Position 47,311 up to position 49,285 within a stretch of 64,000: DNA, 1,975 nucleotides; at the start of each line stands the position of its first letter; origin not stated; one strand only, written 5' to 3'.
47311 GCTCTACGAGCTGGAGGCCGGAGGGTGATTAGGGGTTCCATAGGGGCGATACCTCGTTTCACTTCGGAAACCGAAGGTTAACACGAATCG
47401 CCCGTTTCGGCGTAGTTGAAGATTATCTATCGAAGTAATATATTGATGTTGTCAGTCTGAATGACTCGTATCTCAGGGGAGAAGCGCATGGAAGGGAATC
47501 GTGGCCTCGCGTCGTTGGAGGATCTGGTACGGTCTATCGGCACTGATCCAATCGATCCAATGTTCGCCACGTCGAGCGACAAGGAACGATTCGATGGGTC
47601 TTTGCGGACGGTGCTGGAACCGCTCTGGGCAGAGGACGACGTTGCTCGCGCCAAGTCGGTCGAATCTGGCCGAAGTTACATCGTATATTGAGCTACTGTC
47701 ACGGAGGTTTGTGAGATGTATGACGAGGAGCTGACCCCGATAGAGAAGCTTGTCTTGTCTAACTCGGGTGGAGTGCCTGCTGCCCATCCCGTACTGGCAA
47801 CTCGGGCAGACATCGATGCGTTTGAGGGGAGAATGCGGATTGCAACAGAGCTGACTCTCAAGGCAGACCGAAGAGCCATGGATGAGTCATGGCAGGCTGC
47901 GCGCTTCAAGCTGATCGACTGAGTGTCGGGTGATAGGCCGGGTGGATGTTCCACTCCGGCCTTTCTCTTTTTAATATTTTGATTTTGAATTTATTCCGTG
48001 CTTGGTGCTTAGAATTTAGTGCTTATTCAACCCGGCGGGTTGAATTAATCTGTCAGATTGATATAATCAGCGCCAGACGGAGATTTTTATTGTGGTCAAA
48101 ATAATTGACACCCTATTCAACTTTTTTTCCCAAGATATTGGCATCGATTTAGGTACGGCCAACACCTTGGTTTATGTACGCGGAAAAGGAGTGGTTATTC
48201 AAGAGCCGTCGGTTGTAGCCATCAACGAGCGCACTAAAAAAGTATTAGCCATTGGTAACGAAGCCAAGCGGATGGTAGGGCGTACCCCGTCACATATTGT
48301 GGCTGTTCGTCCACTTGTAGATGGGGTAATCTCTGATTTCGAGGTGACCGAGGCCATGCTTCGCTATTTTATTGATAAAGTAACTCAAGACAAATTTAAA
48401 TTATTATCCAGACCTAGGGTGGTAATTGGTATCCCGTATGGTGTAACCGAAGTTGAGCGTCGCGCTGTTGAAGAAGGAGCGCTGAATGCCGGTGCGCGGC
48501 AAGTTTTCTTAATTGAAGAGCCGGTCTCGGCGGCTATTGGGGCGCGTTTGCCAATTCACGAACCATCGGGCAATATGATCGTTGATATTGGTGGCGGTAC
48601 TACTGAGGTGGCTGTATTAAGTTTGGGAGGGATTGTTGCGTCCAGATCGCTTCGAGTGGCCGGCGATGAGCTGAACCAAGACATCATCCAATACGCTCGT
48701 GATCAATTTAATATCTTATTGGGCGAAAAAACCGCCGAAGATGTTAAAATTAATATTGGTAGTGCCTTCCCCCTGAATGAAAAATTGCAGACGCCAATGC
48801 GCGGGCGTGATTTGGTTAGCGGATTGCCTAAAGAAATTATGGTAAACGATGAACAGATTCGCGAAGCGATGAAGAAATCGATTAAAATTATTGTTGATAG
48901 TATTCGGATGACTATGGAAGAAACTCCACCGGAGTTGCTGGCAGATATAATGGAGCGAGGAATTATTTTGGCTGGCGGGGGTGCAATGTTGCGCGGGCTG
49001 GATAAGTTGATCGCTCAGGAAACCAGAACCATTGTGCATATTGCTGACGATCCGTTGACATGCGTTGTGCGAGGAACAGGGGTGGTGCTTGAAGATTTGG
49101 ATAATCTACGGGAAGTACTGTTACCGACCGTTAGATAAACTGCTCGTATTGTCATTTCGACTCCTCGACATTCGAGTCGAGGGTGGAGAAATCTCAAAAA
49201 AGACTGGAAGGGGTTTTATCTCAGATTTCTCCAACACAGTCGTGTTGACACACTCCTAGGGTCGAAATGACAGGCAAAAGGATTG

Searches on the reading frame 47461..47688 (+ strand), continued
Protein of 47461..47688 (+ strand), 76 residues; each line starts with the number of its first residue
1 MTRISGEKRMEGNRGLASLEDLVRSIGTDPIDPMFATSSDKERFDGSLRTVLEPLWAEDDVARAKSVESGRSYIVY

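Call 102: search_dna_similar(query=P0004, collection=plasmids, mode=protein, max_evalue=1, max_rows=5)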
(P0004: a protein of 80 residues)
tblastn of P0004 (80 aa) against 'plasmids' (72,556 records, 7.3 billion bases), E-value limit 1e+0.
No match.

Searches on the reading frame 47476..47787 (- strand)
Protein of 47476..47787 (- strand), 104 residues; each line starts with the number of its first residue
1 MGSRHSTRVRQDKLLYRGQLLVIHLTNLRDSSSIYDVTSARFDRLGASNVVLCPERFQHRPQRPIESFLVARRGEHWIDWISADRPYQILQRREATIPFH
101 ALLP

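Call 43: search_protein_families(library=pfam, proteins=[window:47476-47787:-], max_evalue=0.1)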
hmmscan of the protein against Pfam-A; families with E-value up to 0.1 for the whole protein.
window:47476-47787:- (104 aa): 0 families

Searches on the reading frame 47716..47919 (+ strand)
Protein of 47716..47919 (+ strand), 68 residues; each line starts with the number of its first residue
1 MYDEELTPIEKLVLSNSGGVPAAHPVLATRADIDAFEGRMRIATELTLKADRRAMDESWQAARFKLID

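Call 10: search_protein_families(library=pfam, proteins=[window:47716-47919:+], max_evalue=10)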
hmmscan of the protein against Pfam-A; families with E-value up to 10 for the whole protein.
seq(68 aa): 0 families

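Call 11: search_protein_families(library=phrogs, proteins=[window:47716-47919:+], max_evalue=10)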
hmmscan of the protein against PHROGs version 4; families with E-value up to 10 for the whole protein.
seq(68 aa): 0 families

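Call 12: search_protein_families(library=ncbifam, proteins=[window:47716-47919:+], max_evalue=10)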
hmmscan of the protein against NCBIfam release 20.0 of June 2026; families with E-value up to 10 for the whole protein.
seq(68 aa): 0 families

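Call 13: search_protein_families(library=padloc, proteins=[window:47716-47919:+], max_evalue=10)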
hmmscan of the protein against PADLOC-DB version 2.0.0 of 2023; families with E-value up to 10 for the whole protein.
seq(68 aa): 0 families

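Call 15: find_homologous_proteins(query=window:47716-47919:+, max_evalue=10)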
Query seq(68 aa) (68 aa): 1 proteins with E <= 10 among 1 candidates.
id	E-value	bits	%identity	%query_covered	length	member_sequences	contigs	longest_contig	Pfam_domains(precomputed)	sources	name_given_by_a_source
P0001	2.4e-36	139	100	100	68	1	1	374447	-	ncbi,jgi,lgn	ncbi:MAG: hypothetical protein WC773_04300 [Patescibacteria group bacterium]|jgi:hypothetical protei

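Call 17: find_encoding_contigs(protein=P0001, flank=10000, max_places=10)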
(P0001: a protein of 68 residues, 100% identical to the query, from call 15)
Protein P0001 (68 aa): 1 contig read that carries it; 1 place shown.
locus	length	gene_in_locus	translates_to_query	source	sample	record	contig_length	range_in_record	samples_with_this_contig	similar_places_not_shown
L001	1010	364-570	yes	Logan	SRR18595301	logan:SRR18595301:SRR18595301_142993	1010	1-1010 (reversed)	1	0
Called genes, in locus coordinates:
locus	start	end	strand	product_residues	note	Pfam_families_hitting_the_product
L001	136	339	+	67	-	-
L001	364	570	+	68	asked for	-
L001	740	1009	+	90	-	?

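Call 23: find_related_loci(query=window:47716-47919:+, collection=viral_contigs)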
Query seq(68 aa) (68 aa) in viral_contigs; peptide patterns used: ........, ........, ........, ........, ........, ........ (x = any residue, [..] = any of these).
12 stretches matched a pattern, but none encodes a relative of the query by tblastn (E <= 1e-3).

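Call 40: search_solved_structures(query=window:47716-47919:+, max_evalue=10)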
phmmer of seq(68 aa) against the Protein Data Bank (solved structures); distinct sequences matched with E-value up to 10: 1.
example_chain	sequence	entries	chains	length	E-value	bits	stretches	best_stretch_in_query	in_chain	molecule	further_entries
7uek_A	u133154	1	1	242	0.69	13.8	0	2-49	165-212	OT3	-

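Call 44: predict_structure(protein=window:47716-47919:+)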
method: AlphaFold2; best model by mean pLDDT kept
length: 68 residues; sequences in the alignment: 1
mean_pLDDT: 77.8   pTM: 0.40
mean pLDDT of the five models: 77.8, 76.7, 76.3, 73.3, 71.9
residues with pLDDT >= 90: 24; 70-90: 22; 50-70: 20; < 50: 2
segments of 3 or more residues with pLDDT < 50: none
pLDDT, mean of each block of 10 residues (from residue 1): 74 62 64 94 95 85 69
secondary structure, 60 per line:
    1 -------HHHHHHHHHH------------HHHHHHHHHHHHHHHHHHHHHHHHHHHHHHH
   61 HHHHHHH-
elements in order: H8-17 H30-67

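Call 55: fold_search(model_id=the predicted structure, library=pdb)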
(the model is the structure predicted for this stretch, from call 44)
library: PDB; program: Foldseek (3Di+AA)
matches with E <= 10: 3; with E <= 0.001: 0
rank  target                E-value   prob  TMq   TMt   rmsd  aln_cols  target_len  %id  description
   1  9spi_SG               5.7e+00  0.11  0.49  0.17   8.5        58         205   16  CRYO-EM STRUCTURE OF HUMAN 80S RIBOSOME WITH A/P/E-SITE TRNA AND MRNA CONTAINING URIDINE (released 2026-01-21)
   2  5v8i_1I               5.7e+00  0.07  0.32  0.17   7.4        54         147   24  Thermus thermophilus 70S ribosome lacking ribosomal protein uS17 (released 2018-03-28)
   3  2q97_T                7.8e+00  0.03  0.31  0.20   9.9        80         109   16  Complex of mammalian actin with toxofilin from toxoplasma gondii (released 2007-10-16)

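Call 81: search_solved_structures(query=A4, max_evalue=10)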
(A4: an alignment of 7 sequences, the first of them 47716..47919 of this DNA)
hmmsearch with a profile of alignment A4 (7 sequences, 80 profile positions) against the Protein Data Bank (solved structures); distinct sequences matched with E-value up to 10: 2.
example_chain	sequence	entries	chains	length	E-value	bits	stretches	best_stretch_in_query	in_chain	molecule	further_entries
6qpw_A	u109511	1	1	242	0.68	13.1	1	41-71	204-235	Structural maintenance of chromosomes protein,Structural maintenance of chromosomes protei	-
6qpq_A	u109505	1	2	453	3.2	10.9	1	41-71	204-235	Structural maintenance of chromosomes protein,Structural maintenance of chromosomes protei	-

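Call 87: search_protein_families(library=ncbifam, proteins=[L092:9126-9620:-, L092:4934-6610:-, L092:1945-2838:+], max_evalue=0.001)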
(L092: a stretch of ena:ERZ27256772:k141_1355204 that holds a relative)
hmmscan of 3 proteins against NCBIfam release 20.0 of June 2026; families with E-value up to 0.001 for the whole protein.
L092:9126-9620:- (164 aa): 7 families
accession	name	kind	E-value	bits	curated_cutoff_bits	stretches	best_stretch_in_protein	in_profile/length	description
TIGR00405.1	KOW_elon_Spt5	equivalog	1.1e-45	155.2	69.95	1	12-155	1-144/145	transcription elongation factor Spt5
NF033641.1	antiterm_LoaP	exception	1.6e-07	31.6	125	1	49-133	53-149/166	antiterminator LoaP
TIGR01956.2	NusG_myco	equivalog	2.9e-07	30.3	150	1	89-149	177-237/239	transcription termination/antitermination protein NusG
NF033644.1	antiterm_UpxY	subfamily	3.3e-06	27.2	100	1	90-141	107-157/164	UpxY family transcription antiterminator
TIGR00922.1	nusG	equivalog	2.7e-05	24.1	135.7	1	83-142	104-165/172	transcription termination/antitermination protein NusG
TIGR01080.1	rplX_A_E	equivalog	0.00032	21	47.65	1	92-133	36-77/116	50S ribosomal protein L24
TIGR01079.1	rplX_bact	equivalog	0.00077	19.9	53.7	0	97-132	3-38/104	50S ribosomal protein L24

L092:4934-6610:- (558 aa): 12 families
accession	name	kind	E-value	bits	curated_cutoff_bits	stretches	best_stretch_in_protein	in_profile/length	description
TIGR01211.1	ELP3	subfamily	3.8e-207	688.9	350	1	11-558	4-522/522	tRNA uridine(34) 5-carboxymethylaminomethyl modification radical SAM/GNAT enzyme Elp3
TIGR01212.1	TIGR01212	equivalog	3.8e-23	82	180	1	234-414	108-292/302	tRNA modification radical SAM protein MnmL/YtqA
NF006067.1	PRK08208.1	equivalog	2.9e-10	39.7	380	1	225-356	114-243/427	STM4012 family radical SAM protein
NF005133.0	PRK06582.1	equivalog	9.2e-08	31.5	597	1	236-369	98-228/390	coproporphyrinogen III oxidase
TIGR00539.1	hemN_rel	equivalog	5.8e-07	28.9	205.4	1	237-351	88-200/361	radical SAM family heme chaperone HemW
TIGR04013.1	B12_SAM_MJ_1487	hypoth_equivalog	1.9e-06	27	251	1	241-316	246-322/382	TIGR04013 family B12-binding domain/radical SAM domain-containing protein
NF006060.0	PRK08207.1-3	equivalog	2.9e-06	26.3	653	1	242-358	248-363/477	coproporphyrinogen III oxidase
TIGR03994.1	rSAM_HemZ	equivalog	7.1e-06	25.4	321.4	1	242-348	180-284/401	coproporphyrinogen dehydrogenase HemZ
TIGR01210.1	TIGR01210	equivalog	1.7e-05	24.2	212.15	1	236-375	104-245/313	archaeosine biosynthesis radical SAM protein RaSEA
TIGR04107.1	rSAM_HutW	equivalog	1.8e-05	23.8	400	1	239-363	131-253/419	heme anaerobic degradation radical SAM methyltransferase ChuW/HutW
NF004567.0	PRK05904.1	equivalog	2.1e-05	23.9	355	1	238-299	92-153/353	coproporphyrinogen III oxidase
NF006066.0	PRK08207.2-5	equivalog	0.00088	18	1117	0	242-338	288-382/518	coproporphyrinogen III oxidase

L092:1945-2838:+ (297 aa): 11 families
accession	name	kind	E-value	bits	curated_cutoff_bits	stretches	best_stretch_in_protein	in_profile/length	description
NF000824.0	PRK00066.1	subfamily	2.6e-104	348.9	339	1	2-295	7-314/316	L-lactate dehydrogenase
TIGR01771.1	L-LDH-NAD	equivalog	1.3e-100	336.6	303.55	1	6-290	1-299/299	L-lactate dehydrogenase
NF004863.0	PRK06223.1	subfamily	1.3e-81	274.2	283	1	1-296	3-308/313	malate dehydrogenase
NF041314.1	Malate_DH_Halo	equivalog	3.1e-62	210.5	550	1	2-295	3-303/304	malate dehydrogenase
TIGR01763.1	MalateDH_bact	equivalog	2e-60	204.6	351.85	1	2-293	2-303/305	malate dehydrogenase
TIGR01772.1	MDH_euk_gproteo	equivalog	4.2e-28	98.5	273.05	1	4-293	3-305/313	malate dehydrogenase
TIGR01759.1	MalateDH-SF1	subfamily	2.6e-20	72.7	345.65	1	37-290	47-322/327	malate dehydrogenase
TIGR01756.1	LDH_protist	equivalog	9.3e-16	57.8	486.25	1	64-264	56-276/313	lactate dehydrogenase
TIGR01758.1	MDH_euk_cyt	equivalog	2.5e-15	56.8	470.4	1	60-192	67-201/324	malate dehydrogenase, NAD-dependent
NF003916.0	PRK05442.1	equivalog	3.2e-15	55.9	271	1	37-296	49-324/328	malate dehydrogenase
TIGR01757.1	Malate-DH_plant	equivalog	8.7e-12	44.4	598.3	1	36-217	87-276/387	malate dehydrogenase, NADP-dependent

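Call 94: fold_search(model_id=the predicted structure, library=viral)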
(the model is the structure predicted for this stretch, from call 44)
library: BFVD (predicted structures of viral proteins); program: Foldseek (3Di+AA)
matches with E <= 10: 43; with E <= 0.001: 0
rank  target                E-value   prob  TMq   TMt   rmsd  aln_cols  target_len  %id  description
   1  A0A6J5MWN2            1.7e+00  0.10  0.23  0.20  10.9        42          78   21  Uncharacterized protein [uncultured Caudovirales phage]
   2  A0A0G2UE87            1.8e+00  0.10  0.33  0.24  12.4        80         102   20  (no name in the UniProt tables at hand)
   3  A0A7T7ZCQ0            2.7e+00  0.14  0.36  0.31   4.6        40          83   15  (no name in the UniProt tables at hand)
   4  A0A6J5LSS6            2.9e+00  0.16  0.36  0.29  13.0        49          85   24  Uncharacterized protein [uncultured Caudovirales phage]
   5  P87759                3.1e+00  0.11  0.38  0.39  14.4        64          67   12  Glycoprotein B (Fragment) [Human cytomegalovirus]
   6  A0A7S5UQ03            3.4e+00  0.10  0.41  0.24   7.5        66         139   18  (no name in the UniProt tables at hand)
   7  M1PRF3                3.4e+00  0.06  0.20  0.23  10.5        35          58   20  (no name in the UniProt tables at hand)
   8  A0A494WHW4            4.0e+00  0.04  0.25  0.28  12.1        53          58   24  (no name in the UniProt tables at hand)
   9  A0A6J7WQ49            4.3e+00  0.13  0.30  0.11   4.0        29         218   34  Uncharacterized protein [uncultured Caudovirales phage]
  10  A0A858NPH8            4.3e+00  0.06  0.32  0.21  12.8        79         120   20  (no name in the UniProt tables at hand)
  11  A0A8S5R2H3            4.3e+00  0.05  0.28  0.20  11.9        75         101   19  Uncharacterized protein [Microviridae sp. ctRE65]
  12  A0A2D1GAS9            4.3e+00  0.04  0.23  0.14  13.4        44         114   23  Uncharacterized protein [Mycobacterium phage Dingo]
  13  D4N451                4.6e+00  0.13  0.47  0.50  10.8        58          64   10  Uncharacterized protein [Pseudomonas phage PAK_P1]
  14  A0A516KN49            5.0e+00  0.08  0.33  0.42   8.4        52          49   17  Uncharacterized protein [Bacillus phage vB_BmeM-Goe8]
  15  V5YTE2                5.0e+00  0.07  0.30  0.20   5.4        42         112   24  Resolvase HTH domain-containing protein [Pseudomonas phage PPpW-3]
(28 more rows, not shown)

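Call 99: search_dna_similar(query=window:47716-47919:+, collection=plasmids, mode=protein, max_evalue=1, max_rows=5)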
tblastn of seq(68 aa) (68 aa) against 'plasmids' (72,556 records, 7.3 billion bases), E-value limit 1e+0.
No match.

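Call 100: search_dna_similar(query=window:47716-47919:+, collection=phages, mode=protein, max_evalue=1, max_rows=5)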
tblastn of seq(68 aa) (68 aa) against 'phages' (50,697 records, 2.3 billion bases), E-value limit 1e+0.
No match.

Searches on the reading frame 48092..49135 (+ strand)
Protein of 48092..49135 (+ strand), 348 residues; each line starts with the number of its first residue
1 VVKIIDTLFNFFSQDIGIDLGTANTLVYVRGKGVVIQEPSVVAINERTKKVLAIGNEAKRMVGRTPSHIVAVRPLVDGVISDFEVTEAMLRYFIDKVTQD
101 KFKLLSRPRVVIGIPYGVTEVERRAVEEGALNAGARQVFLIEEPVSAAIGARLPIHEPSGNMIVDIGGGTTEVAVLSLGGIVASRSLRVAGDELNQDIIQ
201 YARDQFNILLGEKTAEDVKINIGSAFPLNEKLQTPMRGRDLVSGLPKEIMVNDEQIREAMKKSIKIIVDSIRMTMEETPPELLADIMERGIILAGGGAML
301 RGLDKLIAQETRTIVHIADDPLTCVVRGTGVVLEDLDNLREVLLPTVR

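Call 30: find_related_loci(query=window:48092-49135:+, collection=genome_contigs, flank=6000)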
Query window:48092-49135:+ (348 aa) in genome_contigs; peptide patterns used: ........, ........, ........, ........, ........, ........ (x = any residue, [..] = any of these).
600 stretches matched a pattern (row limit reached: there are more); 583 encode a relative of the query (tblastn E <= 1e-3); the best 80 are kept; 80 distinct loci.
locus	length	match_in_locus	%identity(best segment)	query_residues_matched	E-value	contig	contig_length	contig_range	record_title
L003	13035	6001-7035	72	3-347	9e-172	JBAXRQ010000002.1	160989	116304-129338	MAG: bacterium isolate ELA587 MAG587_2, whole genome shotgun sequence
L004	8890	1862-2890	69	4-346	2e-157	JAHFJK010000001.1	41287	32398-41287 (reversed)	MAG: Candidatus Doudnabacteria bacterium isolate nzgw384 NODE_597_length_41288_cov_3.719800, whole genome shotgun sequen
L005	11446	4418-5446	67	4-346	6e-153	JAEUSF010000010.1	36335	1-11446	MAG: Candidatus Doudnabacteria bacterium isolate new MAG-296 NODE_10_length_36335_cov_4.697915, whole genome shotgun seq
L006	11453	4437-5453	60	4-342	1e-139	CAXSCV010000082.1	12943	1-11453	MAG: uncultured Chthoniobacterales bacterium isolate private_X5_metawrap_bin.7 genome assembly, contig: private_X5_metaw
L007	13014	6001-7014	61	3-342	2e-139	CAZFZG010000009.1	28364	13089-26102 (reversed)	MAG TPA_asm: uncultured Chthoniobacteraceae bacterium isolate SRP273308_co1_276 genome assembly, contig: NODE_1611_lengt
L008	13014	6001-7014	59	3-342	2e-138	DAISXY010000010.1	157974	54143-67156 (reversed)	MAG TPA_asm: Chthoniobacterales bacterium isolate CTOTU9909 NODE_10_length_157974_cov_7.306195, whole genome shotgun seq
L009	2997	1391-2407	59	2-342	1e-144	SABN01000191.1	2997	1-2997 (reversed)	MAG: Opitutia bacterium isolate INTA.CYC.094 contig-100_32331, whole genome shotgun sequence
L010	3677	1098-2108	60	4-342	8e-142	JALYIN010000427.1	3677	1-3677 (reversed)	MAG: Verrucomicrobiota bacterium isolate HIE bin26 SD1475-77_k127_1596167, whole genome shotgun sequence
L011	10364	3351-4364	59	3-342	9e-138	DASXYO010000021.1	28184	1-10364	MAG TPA_asm: Chthoniobacterales bacterium isolate SMAG_U4827 k141_2288064, whole genome shotgun sequence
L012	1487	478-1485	60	4-339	5e-150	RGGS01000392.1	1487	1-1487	MAG: Verrucomicrobia bacterium isolate WB7_2B_159 contig_100_391, whole genome shotgun sequence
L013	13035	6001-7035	58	4-348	1e-137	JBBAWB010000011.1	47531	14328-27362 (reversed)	MAG: Candidatus Methylacidiphilales bacterium isolate EUL_338 ctg11-EUL_338, whole genome shotgun sequence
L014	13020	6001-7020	59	1-342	3e-137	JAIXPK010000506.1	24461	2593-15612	MAG: Verrucomicrobiaceae bacterium isolate C1_MAG_00061 C1_MAG_00061_000000000288, whole genome shotgun sequence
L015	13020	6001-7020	60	3-342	2e-137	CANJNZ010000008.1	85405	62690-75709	MAG: Chthoniobacteraceae bacterium isolate RH-23may17-247 genome assembly, contig: RH-23may17-C1905, whole genome shotgu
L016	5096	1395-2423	58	4-348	2e-138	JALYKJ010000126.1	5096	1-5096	MAG: Verrucomicrobiota bacterium isolate AFD bin10 SD1484-86_k127_466786, whole genome shotgun sequence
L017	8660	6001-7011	59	4-342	3e-137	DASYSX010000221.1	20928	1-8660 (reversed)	MAG TPA_asm: Candidatus Udaeobacter sp. isolate SMAG_U4550 k141_1350727, whole genome shotgun sequence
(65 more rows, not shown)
